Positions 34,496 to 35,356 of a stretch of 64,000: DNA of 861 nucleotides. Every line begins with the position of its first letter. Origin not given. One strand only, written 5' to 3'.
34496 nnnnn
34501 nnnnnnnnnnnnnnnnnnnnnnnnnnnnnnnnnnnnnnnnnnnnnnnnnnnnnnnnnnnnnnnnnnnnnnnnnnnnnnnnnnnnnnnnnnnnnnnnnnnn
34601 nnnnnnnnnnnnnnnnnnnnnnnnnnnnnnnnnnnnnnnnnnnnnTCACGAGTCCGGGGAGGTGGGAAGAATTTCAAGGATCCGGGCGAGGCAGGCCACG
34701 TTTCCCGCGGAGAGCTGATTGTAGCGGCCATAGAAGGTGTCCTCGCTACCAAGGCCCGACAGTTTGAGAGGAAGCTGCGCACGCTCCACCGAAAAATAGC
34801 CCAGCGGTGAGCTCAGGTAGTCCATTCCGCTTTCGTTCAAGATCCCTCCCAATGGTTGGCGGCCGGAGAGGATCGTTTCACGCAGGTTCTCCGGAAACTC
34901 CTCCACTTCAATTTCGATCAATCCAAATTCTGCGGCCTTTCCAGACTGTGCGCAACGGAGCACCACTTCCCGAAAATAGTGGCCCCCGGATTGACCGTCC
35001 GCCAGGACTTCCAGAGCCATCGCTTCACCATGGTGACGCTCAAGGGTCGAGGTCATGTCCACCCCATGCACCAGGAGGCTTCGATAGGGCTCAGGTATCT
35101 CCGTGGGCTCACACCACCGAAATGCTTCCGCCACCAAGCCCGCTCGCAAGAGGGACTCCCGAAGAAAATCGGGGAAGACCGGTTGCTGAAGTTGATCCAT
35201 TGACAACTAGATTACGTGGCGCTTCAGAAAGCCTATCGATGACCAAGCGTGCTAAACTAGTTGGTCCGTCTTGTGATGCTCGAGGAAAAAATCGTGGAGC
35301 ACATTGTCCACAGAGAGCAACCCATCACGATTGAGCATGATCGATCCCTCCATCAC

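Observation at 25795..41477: Thirteen-gene, tightly coupled biosynthesis-plus-export locus that fits no standard BGC class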

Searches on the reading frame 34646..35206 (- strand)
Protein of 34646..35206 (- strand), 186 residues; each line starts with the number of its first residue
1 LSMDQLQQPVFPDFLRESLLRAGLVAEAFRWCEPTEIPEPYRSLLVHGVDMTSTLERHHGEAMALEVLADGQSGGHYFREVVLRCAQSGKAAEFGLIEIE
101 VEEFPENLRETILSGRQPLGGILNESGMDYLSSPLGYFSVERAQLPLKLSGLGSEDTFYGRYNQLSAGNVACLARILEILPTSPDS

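Call 3: search_protein_families(library=pfam, proteins=[window:34646-35206:-], max_evalue=0.01)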
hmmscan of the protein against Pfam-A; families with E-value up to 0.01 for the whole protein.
window:34646-35206:- (186 aa): 0 families

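Call 5: search_protein_families(library=ncbifam, proteins=[window:34646-35206:-], max_evalue=0.01)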
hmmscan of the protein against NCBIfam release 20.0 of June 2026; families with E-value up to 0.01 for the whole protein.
window:34646-35206:- (186 aa): 0 families

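Call 10: search_solved_structures(query=window:34646-35206:-, max_evalue=10)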
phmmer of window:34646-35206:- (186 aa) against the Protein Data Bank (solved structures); distinct sequences matched with E-value up to 10: 2.
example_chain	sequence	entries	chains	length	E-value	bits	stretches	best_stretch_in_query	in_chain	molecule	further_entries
6rao_J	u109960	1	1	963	0.9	12.5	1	114-149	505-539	Afp12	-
8jpu_A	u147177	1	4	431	1.4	11.9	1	32-96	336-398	Tylactone synthase modules 4 & 5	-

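Call 18: find_homologous_proteins(query=window:34646-35206:-)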
Query window:34646-35206:- (186 aa): 103 proteins with E <= 0.001 among 304 candidates.
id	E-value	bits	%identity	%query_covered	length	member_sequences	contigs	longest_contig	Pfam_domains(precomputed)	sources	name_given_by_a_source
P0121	6.7e-111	386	97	99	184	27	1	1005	-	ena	-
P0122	8.1e-92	324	80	98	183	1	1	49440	-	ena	-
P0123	3.9e-87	309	77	99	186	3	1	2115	-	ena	-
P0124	2.6e-84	299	76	97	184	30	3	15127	-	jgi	jgi:hypothetical protein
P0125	1.0e-83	298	75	98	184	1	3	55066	-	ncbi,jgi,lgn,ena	-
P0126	6.7e-83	295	75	99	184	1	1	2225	-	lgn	-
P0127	1.4e-82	294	74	98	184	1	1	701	-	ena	-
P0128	5.8e-82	292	73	97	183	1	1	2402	-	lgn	-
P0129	1.0e-81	291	72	99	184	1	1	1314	-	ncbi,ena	-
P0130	2.5e-81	290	72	100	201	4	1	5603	-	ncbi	-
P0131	7.3e-81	288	73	99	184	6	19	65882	-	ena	-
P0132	1.0e-80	288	70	100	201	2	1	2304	-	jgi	jgi:hypothetical protein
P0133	2.1e-79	283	73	98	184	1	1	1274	-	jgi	jgi:chorismate-pyruvate lyase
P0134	4.7e-79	282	70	100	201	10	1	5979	-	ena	-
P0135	5.4e-79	282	73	97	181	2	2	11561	-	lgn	-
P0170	3.9e-32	129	44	97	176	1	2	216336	-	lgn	-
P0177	6.8e-31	125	45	87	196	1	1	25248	-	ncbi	-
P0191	1.7e-28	118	43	92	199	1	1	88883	-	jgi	jgi:chorismate-pyruvate lyase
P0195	7.1e-28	116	46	78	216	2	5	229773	-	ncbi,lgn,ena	-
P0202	8.7e-26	109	40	89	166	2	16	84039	-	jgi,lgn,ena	-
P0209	1.9e-23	101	43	87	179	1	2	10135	-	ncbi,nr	ncbi:MAG: hypothetical protein M3347_04105 [Armatimonadota bacterium]|nr:hypothetical protein [Armat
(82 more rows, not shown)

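Call 20: find_encoding_contigs(protein=P0209, flank=10000, max_places=1)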
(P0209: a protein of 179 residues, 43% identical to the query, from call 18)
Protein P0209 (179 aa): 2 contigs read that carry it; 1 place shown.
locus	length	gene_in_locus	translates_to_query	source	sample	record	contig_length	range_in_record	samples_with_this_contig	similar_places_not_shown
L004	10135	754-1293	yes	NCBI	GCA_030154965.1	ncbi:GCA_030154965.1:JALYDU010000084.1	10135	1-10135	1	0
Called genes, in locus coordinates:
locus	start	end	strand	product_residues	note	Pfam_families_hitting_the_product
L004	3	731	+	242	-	PF06969:HemN_C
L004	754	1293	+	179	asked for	-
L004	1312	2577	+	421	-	PF00890:FAD_binding_2 (weak), PF01266:DAO (weak), PF01494:FAD_binding_3, PF03486:HI0933_like (faint), PF04820:Trp_halogenase, PF12831:FAD_oxidored, PF13450:NAD_binding_8 (weak), PF04820:Trp_halogenase, +1 more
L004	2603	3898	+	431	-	PF13579:Glyco_trans_4_4, PF13439:Glyco_transf_4, PF00534:Glycos_transf_1, PF13692:Glyco_trans_1_4, PF13524:Glyco_trans_1_2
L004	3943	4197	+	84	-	-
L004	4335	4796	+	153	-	PF13279:4HBT_2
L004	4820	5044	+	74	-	-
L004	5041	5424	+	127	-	PF13650:Asp_protease_2, PF13975:gag-asp_proteas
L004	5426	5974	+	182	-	-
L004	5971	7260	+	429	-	PF00501:AMP-binding, PF14535:AMP-binding_C_2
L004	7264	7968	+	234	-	PF00005:ABC_tran, PF02463:SMC_N (faint), PF13304:AAA_21 (faint)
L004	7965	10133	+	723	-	?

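Call 21: find_encoding_contigs(protein=P0195, flank=10000, max_places=1)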
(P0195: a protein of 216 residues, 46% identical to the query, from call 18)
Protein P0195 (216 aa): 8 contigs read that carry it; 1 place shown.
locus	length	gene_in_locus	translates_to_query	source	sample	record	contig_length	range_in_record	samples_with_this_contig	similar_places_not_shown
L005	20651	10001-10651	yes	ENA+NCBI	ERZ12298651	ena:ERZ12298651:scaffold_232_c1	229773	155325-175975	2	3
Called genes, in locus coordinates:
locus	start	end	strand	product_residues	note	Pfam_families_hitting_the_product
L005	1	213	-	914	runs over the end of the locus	PF28598:PDH_E1_N (faint), PF00456:Transketolase_N (faint), PF17831:PDH_E1_M, PF22613:Transketolase_C_1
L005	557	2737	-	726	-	PF13385:Laminin_G_3, PF07679:I-set (faint), PF13927:Ig_3 (faint), PF00139:Lectin_legB (weak)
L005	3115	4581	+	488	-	PF01120:Alpha_L_fucos, PF00754:F5_F8_type_C (weak)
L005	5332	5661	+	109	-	-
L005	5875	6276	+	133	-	-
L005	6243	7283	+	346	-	PF07719:TPR_2 (faint), PF00515:TPR_1 (faint), PF13176:TPR_7 (faint), PF13181:TPR_8 (faint), PF13374:TPR_10 (faint), PF13424:TPR_12 (weak), PF13428:TPR_14 (faint), PF13424:TPR_12, +1 more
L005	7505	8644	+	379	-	-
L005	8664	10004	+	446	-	PF04055:Radical_SAM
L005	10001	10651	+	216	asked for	-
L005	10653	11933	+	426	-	PF00070:Pyr_redox (faint), PF00890:FAD_binding_2 (faint), PF01266:DAO (weak), PF01494:FAD_binding_3, PF04820:Trp_halogenase, PF12831:FAD_oxidored, PF13450:NAD_binding_8 (weak), PF04820:Trp_halogenase, +2 more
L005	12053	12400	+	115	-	-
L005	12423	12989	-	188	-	PF02870:Methyltransf_1N, PF01035:DNA_binding_1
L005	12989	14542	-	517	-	PF02805:Ada_Zn_binding, PF00165:HTH_AraC (faint), PF12833:HTH_18, PF06029:AlkA_N, PF00730:HhH-GPD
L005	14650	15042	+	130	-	PF01022:HTH_5, PF12802:MarR_2 (weak), PF12840:HTH_20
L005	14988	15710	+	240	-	PF00230:MIP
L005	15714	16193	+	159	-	PF01451:LMWPc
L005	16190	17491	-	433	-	PF04261:Dyp_perox_N, PF20628:Dyp_perox_C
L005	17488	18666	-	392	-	-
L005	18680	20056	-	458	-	PF04966:OprB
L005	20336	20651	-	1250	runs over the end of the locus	-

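Call 24: find_encoding_contigs(protein=P0170, flank=10000, max_places=1)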
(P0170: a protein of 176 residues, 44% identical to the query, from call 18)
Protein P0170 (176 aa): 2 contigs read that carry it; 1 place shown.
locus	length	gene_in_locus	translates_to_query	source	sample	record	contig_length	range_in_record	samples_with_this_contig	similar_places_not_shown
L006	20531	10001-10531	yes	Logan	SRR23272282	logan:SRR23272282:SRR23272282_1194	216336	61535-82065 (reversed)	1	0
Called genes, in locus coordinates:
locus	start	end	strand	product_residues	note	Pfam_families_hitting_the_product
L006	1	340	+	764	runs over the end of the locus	PF13360:PQQ_2, PF01011:PQQ (faint), PF13360:PQQ_2 (weak), PF13570:Beta-prop_ACSF4, PF13360:PQQ_2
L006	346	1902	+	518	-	PF01011:PQQ (faint), PF13360:PQQ_2, PF13570:Beta-prop_ACSF4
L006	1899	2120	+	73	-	PF11755:DUF3311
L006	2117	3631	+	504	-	PF00474:SSF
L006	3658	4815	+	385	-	PF00501:AMP-binding (faint)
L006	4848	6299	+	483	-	PF00171:Aldedh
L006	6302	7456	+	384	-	PF00465:Fe-ADH, PF13685:Fe-ADH_2, PF25137:ADH_Fe_C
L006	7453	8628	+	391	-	PF01011:PQQ (faint), PF13360:PQQ_2, PF13570:Beta-prop_ACSF4, PF25292:Beta-prop_CGLA (faint), PF25293:Beta-prop_EMC1_N (faint), PF13570:Beta-prop_ACSF4, PF13360:PQQ_2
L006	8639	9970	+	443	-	PF04055:Radical_SAM, PF06969:HemN_C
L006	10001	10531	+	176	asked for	-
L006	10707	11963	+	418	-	PF00890:FAD_binding_2 (faint), PF01266:DAO (faint), PF01494:FAD_binding_3, PF04820:Trp_halogenase, PF12831:FAD_oxidored, PF04820:Trp_halogenase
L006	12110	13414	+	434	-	PF13439:Glyco_transf_4, PF00534:Glycos_transf_1, PF13692:Glyco_trans_1_4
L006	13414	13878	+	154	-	PF13279:4HBT_2, PF03061:4HBT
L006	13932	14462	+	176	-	-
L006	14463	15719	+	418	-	PF00501:AMP-binding, PF14535:AMP-binding_C_2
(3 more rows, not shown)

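Call 25: find_encoding_contigs(protein=P0191, flank=10000, max_places=1)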
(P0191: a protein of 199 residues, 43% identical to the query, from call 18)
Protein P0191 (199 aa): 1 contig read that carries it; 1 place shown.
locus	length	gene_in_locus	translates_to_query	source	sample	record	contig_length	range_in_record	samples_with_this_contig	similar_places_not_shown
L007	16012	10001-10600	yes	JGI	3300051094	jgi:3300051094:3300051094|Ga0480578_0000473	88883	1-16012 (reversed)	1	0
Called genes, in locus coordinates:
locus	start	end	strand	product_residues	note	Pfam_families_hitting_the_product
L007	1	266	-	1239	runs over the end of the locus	PF13895:Ig_2 (faint), PF07679:I-set, PF13927:Ig_3 (faint), PF07679:I-set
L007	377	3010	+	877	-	PF01074:Glyco_hydro_38N, PF09261:Alpha-mann_mid, PF07748:Glyco_hydro_38C, PF17677:Glyco_hydro38C2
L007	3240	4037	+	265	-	-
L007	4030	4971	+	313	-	PF01555:N6_N4_Mtase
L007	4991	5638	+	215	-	PF01243:PNPOx_N, PF10590:PNP_phzG_C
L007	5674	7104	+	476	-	-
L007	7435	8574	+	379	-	-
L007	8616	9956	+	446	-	PF04055:Radical_SAM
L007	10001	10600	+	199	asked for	-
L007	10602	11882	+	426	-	PF00890:FAD_binding_2 (weak), PF01266:DAO (weak), PF01494:FAD_binding_3, PF04820:Trp_halogenase, PF12831:FAD_oxidored, PF13450:NAD_binding_8 (weak), PF04820:Trp_halogenase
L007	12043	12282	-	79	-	-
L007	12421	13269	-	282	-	-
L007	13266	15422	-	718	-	-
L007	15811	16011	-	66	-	?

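Call 27: search_protein_families(library=pfam, proteins=[L005:7505-8644:+, L007:7435-8574:+, L005:12053-12400:+, L004:5426-5974:+, L004:3943-4197:+], max_evalue=1)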
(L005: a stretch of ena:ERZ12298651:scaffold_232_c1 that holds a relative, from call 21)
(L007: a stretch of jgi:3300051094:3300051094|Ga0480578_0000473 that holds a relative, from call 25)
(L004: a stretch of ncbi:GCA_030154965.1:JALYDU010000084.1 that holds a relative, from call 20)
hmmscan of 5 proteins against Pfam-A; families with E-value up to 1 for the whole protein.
L005:7505-8644:+ (379 aa): 20 families
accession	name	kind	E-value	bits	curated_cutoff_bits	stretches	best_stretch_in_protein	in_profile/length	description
PF13570.13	Beta-prop_ACSF4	-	3.8e-62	211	133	3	219-376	39-201/329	Beta-alanine-activating enzyme, beta-propeller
PF13360.13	PQQ_2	-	3.8e-41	141.7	27.6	2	55-265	14-233/233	Outer membrane protein assembly factor BamB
PF25292.1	Beta-prop_CGLA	-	7.3e-19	68.8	26.8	4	157-233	42-120/316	Lambda-carrageenase beta-propeller domain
PF01011.28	PQQ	-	6.5e-15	55.3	26.7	2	106-192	49-147/595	Glucose/ethanol/alcohol dehydrogenase, beta-propeller domain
PF23414.1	Beta-prop_EML_2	-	1.3e-07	31.7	90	2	78-178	14-112/266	Echinoderm microtubule-associated protein second beta-propeller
PF24807.1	WD40_CDC20-Fz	-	0.00022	21.1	200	0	169-261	29-125/292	CDC20/Fizzy WD40 domain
PF25172.1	Beta-prop_WDR3_2nd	-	0.00052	19.8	140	0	280-372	10-104/293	WDR3 second beta-propeller domain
PF24796.1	WDR55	-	0.00059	19.4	200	1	239-376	65-207/296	WDR55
PF17005.11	WD40_like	-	0.0015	18.4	40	1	284-377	16-109/301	WD40-like domain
PF14435.11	SUKH-4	-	0.0025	18.4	25.5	0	228-264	68-104/179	SUKH-4 immunity protein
PF23743.1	Beta-prop_BBS7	-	0.0025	17.6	27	0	318-349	182-213/299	BBS7 beta-propeller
PF20426.4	NBCH_WD40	-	0.0065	15.8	50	1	282-375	245-340/350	Neurobeachin beta propeller domain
PF25174.1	Beta-prop_THOC3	-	0.016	14.6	305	0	162-347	62-252/272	THOC3 beta-propeller domain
PF23266.1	VPS11_N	-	0.032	13.7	27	0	69-91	18-40/313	VPS11-like, N-terminal beta-propeller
PF20067.5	SSL_N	-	0.048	14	18.9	0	71-88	28-45/46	Strictosidine synthase-like, N-terminal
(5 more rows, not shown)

L007:7435-8574:+ (379 aa): 14 families
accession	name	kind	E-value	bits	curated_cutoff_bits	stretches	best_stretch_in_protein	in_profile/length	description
PF13570.13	Beta-prop_ACSF4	-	3.2e-62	211.3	133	3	208-376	28-201/329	Beta-alanine-activating enzyme, beta-propeller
PF13360.13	PQQ_2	-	1.4e-41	143.1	27.6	3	57-148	16-107/233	Outer membrane protein assembly factor BamB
PF25292.1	Beta-prop_CGLA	-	4.9e-17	62.8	26.8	2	118-233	3-120/316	Lambda-carrageenase beta-propeller domain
PF01011.28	PQQ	-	2.5e-10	40.1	26.7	4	105-185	48-140/595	Glucose/ethanol/alcohol dehydrogenase, beta-propeller domain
PF23414.1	Beta-prop_EML_2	-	2.3e-06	27.6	90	1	323-376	13-67/266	Echinoderm microtubule-associated protein second beta-propeller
PF25293.1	Beta-prop_EMC1_N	-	7.2e-05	23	34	1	254-351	46-150/219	EMC1 N-terminal beta-propeller domain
PF24807.1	WD40_CDC20-Fz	-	0.00013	21.9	200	1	168-304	28-171/292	CDC20/Fizzy WD40 domain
PF14435.11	SUKH-4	-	0.00032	21.3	25.5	0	231-268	71-108/179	SUKH-4 immunity protein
PF24796.1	WDR55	-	0.00033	20.2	200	1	239-376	65-207/296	WDR55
PF20426.4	NBCH_WD40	-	0.00075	18.9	50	1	282-375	245-340/350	Neurobeachin beta propeller domain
PF17005.11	WD40_like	-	0.0022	17.8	40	1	283-377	15-109/301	WD40-like domain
PF23743.1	Beta-prop_BBS7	-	0.039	13.7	27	0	358-378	10-30/299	BBS7 beta-propeller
PF23727.1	Beta-prop_FAM234A_B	-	0.072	12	26.4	0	283-314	93-124/467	FAM234A/B beta-propeller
PF14567.11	SUKH_5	-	0.82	9.9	27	0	358-377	88-107/142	SMI1-KNR4 cell-wall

L005:12053-12400:+ (115 aa): 2 families
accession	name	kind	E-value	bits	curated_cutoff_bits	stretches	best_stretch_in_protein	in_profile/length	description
PF07885.22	Ion_trans_2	-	0.0019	18.4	22.5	1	30-93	3-70/79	Ion channel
PF09489.15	CbtB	-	0.9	10.2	27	1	72-106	6-40/51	Probable cobalt transporter subunit (CbtB)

L004:5426-5974:+ (182 aa): 1 family
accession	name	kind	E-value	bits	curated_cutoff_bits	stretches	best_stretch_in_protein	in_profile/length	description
PF09843.14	DUF2070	-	0.13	11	30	1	15-117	16-107/561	Predicted membrane protein (DUF2070)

L004:3943-4197:+ (84 aa): 1 family
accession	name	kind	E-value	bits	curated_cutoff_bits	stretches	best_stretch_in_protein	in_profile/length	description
PF04255.20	DUF433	-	0.0096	16.2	23.6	1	2-26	15-39/56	Protein of unknown function (DUF433)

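Call 28: predict_structure(alignment_id=A1)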
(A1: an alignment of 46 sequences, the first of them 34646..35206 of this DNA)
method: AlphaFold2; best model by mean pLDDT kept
length: 186 residues; sequences in the alignment: 46
mean_pLDDT: 91.4   pTM: 0.87
mean pLDDT of the five models: 91.4, 91.3, 91.2, 90.3, 90.2
residues with pLDDT >= 90: 152; 70-90: 25; 50-70: 4; < 50: 5
segments of 3 or more residues with pLDDT < 50: 1-4
pLDDT, mean of each block of 10 residues (from residue 1): 62 87 94 96 92 92 95 92 96 96 95 93 92 96 96 95 91 96 72
secondary structure, 60 per line:
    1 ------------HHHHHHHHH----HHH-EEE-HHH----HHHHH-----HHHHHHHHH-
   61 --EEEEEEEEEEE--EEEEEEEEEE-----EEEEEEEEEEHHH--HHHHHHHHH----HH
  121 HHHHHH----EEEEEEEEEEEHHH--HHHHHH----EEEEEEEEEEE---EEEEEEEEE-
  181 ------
elements in order: H13-21 E30-32 H41-45 H51-59 E63-73 E76-85 E91-100 H106-114 H119-126 E131-141 H147-152 E157-167 E171-179

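Call 32: find_related_loci(query=A1, collection=genome_contigs, flank=10000)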
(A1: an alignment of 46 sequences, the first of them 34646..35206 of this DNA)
Query A1 (186 aa) in genome_contigs; peptide patterns used: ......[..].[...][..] (x = any residue, [..] = any of these).
220 stretches matched a pattern; 217 encode a relative of the query (tblastn E <= 1e-3); the best 80 are kept; 80 distinct loci.
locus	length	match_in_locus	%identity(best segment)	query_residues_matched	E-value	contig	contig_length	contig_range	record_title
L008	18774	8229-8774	76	1-182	2e-90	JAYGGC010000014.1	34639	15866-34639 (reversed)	MAG: Roseibacillus sp. isolate OC6_4000m_MAG_189 OC6_4000m_contig_3313530, whole genome shotgun sequence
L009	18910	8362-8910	75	3-185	7e-89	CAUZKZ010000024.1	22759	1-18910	MAG: Verrucomicrobiae bacterium isolate CB27_Tmax.67 genome assembly, contig: Ga0310121_10001602, whole genome shotgun s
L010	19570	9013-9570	70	1-186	1e-84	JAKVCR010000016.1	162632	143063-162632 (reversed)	MAG: Roseibacillus sp. isolate ALOHA_ZT_59 ZT-Roseibacillus-1_16, whole genome shotgun sequence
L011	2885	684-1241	70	1-186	2e-84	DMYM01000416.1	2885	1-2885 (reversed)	MAG TPA_asm: Verrucomicrobiales bacterium isolate UBA8567 contig_288009, whole genome shotgun sequence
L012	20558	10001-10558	68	1-186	8e-83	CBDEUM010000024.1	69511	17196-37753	MAG: Roseibacillus sp. isolate aa75cc11-867b-4fd2-879c-bf0e236b7fff genome assembly, contig: contig_24, whole genome sho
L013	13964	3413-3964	69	3-186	3e-81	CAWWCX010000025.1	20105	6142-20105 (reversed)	MAG TPA_asm: uncultured Roseibacillus sp. isolate SRR5720328_metabat2_16 genome assembly, contig: ERZ13692202.103, whole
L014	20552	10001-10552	72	3-186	4e-85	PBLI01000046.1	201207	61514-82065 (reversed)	MAG: Roseibacillus sp. isolate SP242 105170, whole genome shotgun sequence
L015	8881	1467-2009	61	3-183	4e-70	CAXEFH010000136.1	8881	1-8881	MAG TPA_asm: uncultured Roseibacillus sp. isolate SRR5788094_binner123_Refined_1 genome assembly, contig: ERZ2439685.540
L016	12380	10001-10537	60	3-181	1e-63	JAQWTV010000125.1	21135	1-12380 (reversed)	MAG: Roseibacillus sp. isolate cluster2_bin.90 k141_2043988, whole genome shotgun sequence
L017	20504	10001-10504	62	14-181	1e-62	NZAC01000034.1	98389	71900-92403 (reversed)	MAG: Roseibacillus sp. isolate ARS40 MHASMcontig_469167, whole genome shotgun sequence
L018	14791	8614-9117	62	14-181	2e-61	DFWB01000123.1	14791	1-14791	MAG TPA_asm: Akkermansiaceae bacterium UBA4145 UBA4145_contig_1615, whole genome shotgun sequence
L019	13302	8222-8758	60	3-181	1e-60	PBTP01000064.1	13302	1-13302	MAG: Roseibacillus sp. isolate NP58 8504, whole genome shotgun sequence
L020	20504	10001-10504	61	14-181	1e-60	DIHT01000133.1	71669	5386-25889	MAG TPA_asm: Akkermansiaceae bacterium UBA5689 UBA5689_contig_12768, whole genome shotgun sequence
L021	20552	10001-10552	57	5-181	2e-59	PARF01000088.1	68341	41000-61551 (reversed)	MAG: Roseibacillus sp. isolate SP114 MHASMcontig_2775394, whole genome shotgun sequence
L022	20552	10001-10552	56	5-181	2e-57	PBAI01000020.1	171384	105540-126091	MAG: Roseibacillus sp. isolate SP52 48105, whole genome shotgun sequence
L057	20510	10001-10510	43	13-184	8e-34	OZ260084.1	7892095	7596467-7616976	MAG: Limisphaerales bacterium isolate NI281-mx-bin16 genome assembly, chromosome: 1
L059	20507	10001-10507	44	13-181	2e-33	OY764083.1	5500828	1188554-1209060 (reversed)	MAG: Acidobacteriota bacterium isolate 715e7d27-e149-44c2-9d7f-aa5f8d263fc4 genome assembly, chromosome: 1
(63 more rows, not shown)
